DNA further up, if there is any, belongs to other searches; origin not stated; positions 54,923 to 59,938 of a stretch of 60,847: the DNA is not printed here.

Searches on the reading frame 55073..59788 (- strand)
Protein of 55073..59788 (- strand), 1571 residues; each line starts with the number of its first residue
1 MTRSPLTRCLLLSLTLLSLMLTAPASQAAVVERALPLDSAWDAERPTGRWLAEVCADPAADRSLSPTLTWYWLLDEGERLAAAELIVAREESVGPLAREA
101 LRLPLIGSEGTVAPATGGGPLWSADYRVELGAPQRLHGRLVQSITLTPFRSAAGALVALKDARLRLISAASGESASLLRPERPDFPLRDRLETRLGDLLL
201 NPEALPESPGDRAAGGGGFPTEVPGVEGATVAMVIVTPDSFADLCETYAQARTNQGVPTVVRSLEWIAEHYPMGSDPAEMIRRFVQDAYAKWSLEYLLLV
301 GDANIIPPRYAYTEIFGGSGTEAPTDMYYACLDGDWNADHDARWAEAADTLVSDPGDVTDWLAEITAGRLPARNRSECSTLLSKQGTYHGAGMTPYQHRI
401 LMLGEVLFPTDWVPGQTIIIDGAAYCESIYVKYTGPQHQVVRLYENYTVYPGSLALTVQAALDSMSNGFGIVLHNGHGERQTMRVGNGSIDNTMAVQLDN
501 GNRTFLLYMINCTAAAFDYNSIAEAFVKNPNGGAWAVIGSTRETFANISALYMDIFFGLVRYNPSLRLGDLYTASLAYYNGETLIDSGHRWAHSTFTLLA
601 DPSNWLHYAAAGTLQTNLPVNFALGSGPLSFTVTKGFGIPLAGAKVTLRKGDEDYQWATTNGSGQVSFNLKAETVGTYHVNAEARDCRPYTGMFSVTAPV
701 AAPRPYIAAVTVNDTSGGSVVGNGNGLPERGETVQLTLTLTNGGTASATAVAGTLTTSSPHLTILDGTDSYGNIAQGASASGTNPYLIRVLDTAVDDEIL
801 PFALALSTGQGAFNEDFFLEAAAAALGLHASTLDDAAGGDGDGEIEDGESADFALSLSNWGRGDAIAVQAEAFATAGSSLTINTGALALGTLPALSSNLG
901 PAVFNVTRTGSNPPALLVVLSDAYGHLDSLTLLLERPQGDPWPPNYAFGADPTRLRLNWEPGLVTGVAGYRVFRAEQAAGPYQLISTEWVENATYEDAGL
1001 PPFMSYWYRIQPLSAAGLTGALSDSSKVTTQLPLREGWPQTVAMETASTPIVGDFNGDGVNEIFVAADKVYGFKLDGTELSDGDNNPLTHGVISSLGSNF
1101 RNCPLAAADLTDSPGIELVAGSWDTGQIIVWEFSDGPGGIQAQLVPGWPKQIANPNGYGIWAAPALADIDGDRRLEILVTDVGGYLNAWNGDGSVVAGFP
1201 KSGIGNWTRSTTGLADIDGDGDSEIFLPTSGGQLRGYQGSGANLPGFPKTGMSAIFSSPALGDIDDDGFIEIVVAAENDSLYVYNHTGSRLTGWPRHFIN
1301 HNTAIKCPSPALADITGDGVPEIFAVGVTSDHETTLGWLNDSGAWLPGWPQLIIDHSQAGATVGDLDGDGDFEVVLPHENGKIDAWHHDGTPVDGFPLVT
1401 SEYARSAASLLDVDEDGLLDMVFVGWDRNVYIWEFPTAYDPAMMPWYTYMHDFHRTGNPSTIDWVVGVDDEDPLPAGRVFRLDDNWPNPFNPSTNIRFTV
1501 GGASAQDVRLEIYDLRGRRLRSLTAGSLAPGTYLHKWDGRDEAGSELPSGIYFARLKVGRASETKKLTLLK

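Call 23: search_protein_families(library=pfam, proteins=[window:55073-59788:-], max_evalue=0.00001)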
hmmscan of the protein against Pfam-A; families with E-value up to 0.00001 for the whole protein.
window:55073-59788:- (1571 aa): 5 families
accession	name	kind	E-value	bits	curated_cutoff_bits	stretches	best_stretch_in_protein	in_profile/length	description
PF01364.23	Peptidase_C25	-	1e-54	186.7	23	1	233-603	1-371/374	Peptidase family C25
PF13517.12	FG-GAP_3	-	5.1e-24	85.1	26.9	1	1263-1324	1-60/61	FG-GAP-like repeat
PF01839.29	FG-GAP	-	1.7e-11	44.2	22.1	0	1052-1068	7-23/37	FG-GAP repeat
PF13860.13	FlgD_ig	-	6.3e-10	39.3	27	1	1503-1555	20-72/79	FlgD Ig-like domain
PF13620.12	CarboxypepD_reg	-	2.7e-06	28.1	32.3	0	632-697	5-70/82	Carboxypeptidase regulatory-like domain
